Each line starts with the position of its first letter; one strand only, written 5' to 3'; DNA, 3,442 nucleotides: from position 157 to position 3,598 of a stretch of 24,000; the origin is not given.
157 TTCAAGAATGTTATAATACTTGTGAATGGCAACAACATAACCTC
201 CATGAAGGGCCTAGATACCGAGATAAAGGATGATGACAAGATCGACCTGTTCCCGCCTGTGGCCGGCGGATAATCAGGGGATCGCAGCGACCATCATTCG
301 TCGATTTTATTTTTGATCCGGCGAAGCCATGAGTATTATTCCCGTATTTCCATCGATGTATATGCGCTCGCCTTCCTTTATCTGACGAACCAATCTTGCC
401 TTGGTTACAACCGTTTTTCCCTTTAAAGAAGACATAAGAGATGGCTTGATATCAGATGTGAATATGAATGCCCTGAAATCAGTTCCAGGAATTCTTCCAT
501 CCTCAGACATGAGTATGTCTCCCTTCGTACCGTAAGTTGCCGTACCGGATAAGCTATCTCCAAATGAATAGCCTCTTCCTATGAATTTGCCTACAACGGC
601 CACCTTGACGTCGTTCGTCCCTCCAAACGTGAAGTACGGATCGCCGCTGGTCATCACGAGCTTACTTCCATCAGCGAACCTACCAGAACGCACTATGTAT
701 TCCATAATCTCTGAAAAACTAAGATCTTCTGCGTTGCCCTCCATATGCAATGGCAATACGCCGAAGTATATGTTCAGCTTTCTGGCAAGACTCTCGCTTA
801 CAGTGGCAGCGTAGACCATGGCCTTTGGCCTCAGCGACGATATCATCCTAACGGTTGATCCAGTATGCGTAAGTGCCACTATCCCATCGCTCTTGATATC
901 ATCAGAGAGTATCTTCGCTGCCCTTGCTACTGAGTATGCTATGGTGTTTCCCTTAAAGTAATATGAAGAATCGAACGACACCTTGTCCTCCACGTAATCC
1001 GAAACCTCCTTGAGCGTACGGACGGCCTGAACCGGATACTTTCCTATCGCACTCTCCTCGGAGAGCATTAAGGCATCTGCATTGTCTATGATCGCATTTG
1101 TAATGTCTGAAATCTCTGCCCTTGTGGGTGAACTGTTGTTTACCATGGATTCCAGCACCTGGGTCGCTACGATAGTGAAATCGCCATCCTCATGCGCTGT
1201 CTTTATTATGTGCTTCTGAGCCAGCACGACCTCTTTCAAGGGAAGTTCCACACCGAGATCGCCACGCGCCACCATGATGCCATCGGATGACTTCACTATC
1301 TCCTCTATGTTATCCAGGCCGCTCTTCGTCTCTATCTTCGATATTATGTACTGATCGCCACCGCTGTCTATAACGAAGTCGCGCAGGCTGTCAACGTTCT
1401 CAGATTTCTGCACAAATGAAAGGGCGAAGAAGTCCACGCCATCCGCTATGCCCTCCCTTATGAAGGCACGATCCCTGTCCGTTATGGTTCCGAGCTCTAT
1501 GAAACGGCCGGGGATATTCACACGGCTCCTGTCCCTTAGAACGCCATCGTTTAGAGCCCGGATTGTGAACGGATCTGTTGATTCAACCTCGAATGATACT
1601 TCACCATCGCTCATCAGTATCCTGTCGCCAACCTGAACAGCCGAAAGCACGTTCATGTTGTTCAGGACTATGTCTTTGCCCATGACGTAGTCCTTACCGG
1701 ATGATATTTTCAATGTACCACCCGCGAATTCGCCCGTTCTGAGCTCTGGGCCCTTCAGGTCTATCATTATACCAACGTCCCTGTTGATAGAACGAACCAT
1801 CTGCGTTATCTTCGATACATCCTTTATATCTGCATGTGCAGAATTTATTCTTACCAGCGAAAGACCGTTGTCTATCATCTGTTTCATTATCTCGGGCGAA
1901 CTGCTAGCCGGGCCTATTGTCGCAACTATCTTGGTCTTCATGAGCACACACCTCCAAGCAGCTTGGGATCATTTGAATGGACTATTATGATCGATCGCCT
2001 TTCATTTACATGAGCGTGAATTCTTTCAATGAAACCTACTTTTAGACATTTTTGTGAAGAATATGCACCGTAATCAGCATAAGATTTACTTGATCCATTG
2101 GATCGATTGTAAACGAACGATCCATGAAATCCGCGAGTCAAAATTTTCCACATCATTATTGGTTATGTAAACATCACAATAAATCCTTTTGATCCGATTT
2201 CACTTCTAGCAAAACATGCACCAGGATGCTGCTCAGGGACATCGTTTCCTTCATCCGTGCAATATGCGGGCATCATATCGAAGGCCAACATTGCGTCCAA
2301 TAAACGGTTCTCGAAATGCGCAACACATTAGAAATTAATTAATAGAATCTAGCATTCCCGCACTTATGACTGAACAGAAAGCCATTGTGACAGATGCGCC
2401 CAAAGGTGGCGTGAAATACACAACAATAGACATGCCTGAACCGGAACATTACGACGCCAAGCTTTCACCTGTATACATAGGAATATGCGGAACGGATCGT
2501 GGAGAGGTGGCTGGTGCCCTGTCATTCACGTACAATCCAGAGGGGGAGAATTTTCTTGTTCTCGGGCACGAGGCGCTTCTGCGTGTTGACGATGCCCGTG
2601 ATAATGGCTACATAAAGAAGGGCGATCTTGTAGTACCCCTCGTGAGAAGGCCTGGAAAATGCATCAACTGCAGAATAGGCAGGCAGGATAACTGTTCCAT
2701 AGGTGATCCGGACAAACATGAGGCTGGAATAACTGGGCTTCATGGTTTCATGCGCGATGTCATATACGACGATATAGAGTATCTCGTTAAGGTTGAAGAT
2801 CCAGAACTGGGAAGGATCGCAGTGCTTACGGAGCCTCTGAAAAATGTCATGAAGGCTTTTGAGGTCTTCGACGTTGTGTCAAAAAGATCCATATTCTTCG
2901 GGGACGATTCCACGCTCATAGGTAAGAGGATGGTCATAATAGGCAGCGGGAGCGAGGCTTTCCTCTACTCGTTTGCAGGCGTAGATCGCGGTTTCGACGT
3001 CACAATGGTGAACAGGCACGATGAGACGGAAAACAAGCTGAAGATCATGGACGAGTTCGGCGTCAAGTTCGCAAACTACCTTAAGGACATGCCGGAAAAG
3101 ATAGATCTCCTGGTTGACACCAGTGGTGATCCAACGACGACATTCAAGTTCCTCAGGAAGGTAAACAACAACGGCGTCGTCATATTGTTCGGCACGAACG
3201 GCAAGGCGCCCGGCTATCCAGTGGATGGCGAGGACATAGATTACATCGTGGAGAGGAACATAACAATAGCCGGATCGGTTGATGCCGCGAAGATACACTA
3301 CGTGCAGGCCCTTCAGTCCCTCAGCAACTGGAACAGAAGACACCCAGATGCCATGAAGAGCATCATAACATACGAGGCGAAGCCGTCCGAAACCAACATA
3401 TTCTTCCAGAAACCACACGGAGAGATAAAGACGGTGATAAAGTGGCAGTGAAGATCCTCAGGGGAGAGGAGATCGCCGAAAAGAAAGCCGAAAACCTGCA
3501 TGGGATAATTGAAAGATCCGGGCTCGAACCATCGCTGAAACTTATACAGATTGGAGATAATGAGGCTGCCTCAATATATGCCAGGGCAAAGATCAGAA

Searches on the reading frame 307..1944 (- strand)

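Call 55: search_protein_families(library=pfam, proteins=[window:307-1944:-], max_evalue=0.001)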
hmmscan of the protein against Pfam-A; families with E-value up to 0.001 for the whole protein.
window:307-1944:- (545 aa): 2 families
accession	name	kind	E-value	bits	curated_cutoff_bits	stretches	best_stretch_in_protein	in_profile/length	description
PF00224.27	PK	-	9.5e-89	298.1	30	1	3-308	3-328/328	Pyruvate kinase, barrel domain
PF02887.21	PK_C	-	2.9e-20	72.9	28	1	338-448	2-113/114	Pyruvate kinase, alpha/beta domain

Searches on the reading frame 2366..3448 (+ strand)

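Call 55: search_protein_families(library=pfam, proteins=[window:2366-3448:+], max_evalue=0.001)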
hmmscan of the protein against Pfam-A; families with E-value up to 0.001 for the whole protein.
window:2366-3448:+ (361 aa): 3 families
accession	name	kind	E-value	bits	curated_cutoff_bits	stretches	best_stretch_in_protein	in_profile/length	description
PF16912.11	Glu_dehyd_C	-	3.5e-24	85.9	34.9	1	150-359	2-210/211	Glucose dehydrogenase C-terminus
PF08240.17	ADH_N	-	1.3e-07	32.2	23.5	1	36-144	10-103/104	Alcohol dehydrogenase GroES-like domain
PF00107.32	ADH_zinc_N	-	0.00056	20.3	31.8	0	222-308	24-116/129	Zinc-binding dehydrogenase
